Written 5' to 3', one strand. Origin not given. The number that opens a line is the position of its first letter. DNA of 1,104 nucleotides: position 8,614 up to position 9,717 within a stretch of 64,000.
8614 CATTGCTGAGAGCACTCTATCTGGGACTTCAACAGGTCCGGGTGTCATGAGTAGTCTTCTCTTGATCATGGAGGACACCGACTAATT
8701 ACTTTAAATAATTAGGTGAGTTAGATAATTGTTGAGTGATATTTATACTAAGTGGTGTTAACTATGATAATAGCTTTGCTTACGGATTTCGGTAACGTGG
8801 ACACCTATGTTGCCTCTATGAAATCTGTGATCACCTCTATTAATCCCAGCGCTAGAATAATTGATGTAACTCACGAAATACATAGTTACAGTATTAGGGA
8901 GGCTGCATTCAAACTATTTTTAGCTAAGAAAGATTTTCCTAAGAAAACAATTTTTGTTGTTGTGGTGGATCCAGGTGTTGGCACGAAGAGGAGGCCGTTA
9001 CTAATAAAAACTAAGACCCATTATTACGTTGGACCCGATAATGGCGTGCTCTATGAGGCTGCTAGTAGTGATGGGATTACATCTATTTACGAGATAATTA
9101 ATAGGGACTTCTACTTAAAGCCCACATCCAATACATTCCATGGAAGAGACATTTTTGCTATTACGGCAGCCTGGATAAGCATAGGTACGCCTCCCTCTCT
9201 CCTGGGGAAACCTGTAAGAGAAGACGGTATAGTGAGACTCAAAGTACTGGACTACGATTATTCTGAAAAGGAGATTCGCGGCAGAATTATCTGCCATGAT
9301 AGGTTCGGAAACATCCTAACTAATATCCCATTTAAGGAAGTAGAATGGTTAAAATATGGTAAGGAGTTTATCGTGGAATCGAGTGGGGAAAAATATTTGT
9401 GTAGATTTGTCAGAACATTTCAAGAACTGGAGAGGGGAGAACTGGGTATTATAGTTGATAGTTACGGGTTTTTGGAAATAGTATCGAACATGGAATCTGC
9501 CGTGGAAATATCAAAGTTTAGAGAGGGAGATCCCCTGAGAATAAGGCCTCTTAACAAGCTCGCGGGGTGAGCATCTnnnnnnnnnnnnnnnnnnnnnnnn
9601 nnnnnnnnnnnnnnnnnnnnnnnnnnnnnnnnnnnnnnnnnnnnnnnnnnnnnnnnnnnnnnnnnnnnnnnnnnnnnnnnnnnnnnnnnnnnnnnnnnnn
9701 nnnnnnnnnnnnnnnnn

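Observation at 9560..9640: NMN adenylyltransferase has no canonical start codon and lies in-frame, one TGA away, from the upstream DUF62 adenosyltransferase gene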

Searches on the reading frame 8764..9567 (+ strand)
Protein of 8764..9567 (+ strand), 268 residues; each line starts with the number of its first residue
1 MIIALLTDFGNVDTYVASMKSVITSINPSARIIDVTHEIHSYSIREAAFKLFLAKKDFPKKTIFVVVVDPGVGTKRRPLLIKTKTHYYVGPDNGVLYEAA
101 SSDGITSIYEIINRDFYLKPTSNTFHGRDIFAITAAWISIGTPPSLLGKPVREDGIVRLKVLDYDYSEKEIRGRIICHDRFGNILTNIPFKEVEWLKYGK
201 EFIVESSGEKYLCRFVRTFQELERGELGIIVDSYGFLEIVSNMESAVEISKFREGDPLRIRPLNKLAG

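Call 4: search_protein_families(library=pfam, proteins=[window:8764-9567:+])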
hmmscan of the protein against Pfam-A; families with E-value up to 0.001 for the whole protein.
window:8764-9567:+ (268 aa): 2 families
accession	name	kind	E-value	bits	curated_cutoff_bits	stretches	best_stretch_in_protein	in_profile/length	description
PF01887.21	SAM_HAT_N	-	2.3e-51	173.8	26.3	1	3-147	1-144/145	SAM hydroxide adenosyltransferase N-terminal domain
PF20257.3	SAM_HAT_C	-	3.8e-18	66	25.5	1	173-258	1-83/84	SAM hydroxide adenosyltransferase C-terminal domain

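Call 5: search_protein_families(library=ncbifam, proteins=[window:8764-9567:+])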
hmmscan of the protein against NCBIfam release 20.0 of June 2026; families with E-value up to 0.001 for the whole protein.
window:8764-9567:+ (268 aa): 3 families
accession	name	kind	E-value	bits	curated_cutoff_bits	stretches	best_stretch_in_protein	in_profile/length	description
NF058624.1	RSAMHdlseTHET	equivalog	1.3e-50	172.4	350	1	3-260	3-249/250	(R)-S-adenosyl-L-methionine hydrolase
NF053629.1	RSAMPyrc0463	equivalog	7.7e-44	150.2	470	1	2-261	1-254/256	(R)-S-adenosyl-L-methionine hydrolase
TIGR04507.1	fluorinase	equivalog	8.1e-21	74.6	400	2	85-246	102-269/286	adenosyl-fluoride synthase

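Call 10: list_cluster_members(proteins=[P0001, window:8764-9567:+, window:10110-11174:+])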
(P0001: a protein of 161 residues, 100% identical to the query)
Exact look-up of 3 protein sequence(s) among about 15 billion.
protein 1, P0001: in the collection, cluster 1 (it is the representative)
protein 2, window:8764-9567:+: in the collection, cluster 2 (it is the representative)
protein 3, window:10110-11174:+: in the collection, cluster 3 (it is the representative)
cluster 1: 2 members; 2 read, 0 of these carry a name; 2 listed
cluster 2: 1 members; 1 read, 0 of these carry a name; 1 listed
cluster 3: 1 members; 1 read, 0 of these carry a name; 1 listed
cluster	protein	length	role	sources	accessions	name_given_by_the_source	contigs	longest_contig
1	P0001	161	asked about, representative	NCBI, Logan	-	-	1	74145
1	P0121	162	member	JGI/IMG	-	-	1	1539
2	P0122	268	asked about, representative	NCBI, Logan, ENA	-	-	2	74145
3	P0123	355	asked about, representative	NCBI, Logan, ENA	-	-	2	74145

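Call 12: find_encoding_contigs(protein=window:8764-9567:+, flank=3000, max_places=10)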
Protein window:8764-9567:+ (268 aa): 4 contigs read that carry it; 4 places shown.
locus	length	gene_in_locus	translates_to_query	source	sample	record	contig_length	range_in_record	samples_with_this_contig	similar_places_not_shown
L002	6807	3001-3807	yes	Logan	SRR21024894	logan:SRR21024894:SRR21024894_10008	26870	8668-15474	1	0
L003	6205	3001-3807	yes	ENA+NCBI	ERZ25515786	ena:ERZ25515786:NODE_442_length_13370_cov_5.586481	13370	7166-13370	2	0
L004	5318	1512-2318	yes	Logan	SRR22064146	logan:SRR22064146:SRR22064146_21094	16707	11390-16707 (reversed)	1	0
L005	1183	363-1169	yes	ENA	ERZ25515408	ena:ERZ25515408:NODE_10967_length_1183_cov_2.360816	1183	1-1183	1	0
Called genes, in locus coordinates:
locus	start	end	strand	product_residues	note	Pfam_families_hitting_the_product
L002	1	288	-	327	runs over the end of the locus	PF17125:Methyltr_RsmF_N, PF01189:Methyltr_RsmB-F, PF01728:FtsJ (weak), PF13847:Methyltransf_31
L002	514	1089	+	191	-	PF01928:CYTH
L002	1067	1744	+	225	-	PF00149:Metallophos, PF12850:Metallophos_2, PF14582:Metallophos_3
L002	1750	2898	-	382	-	PF00266:Aminotran_5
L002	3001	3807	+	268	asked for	PF01887:SAM_HAT_N, PF20257:SAM_HAT_C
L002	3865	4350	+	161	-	PF01467:CTP_transf_like (weak)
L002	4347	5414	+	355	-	PF01137:RTC, PF05189:RTC_insert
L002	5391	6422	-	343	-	PF17835:NOG1_N, PF00009:GTP_EFTU (faint), PF10662:PduV-EutP (faint), PF01926:MMR_HSR1, PF02421:FeoB_N, PF06858:NOG1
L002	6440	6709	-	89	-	PF04457:MJ1316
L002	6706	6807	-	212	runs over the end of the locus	PF08271:Zn_Ribbon_TF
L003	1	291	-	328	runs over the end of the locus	PF17125:Methyltr_RsmF_N, PF01189:Methyltr_RsmB-F, PF01728:FtsJ (weak), PF13847:Methyltransf_31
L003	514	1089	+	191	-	PF01928:CYTH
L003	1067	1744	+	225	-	PF00149:Metallophos, PF12850:Metallophos_2, PF14582:Metallophos_3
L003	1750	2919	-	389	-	PF00266:Aminotran_5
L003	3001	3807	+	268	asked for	PF01887:SAM_HAT_N, PF20257:SAM_HAT_C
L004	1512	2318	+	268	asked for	PF01887:SAM_HAT_N, PF20257:SAM_HAT_C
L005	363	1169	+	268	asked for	PF01887:SAM_HAT_N, PF20257:SAM_HAT_C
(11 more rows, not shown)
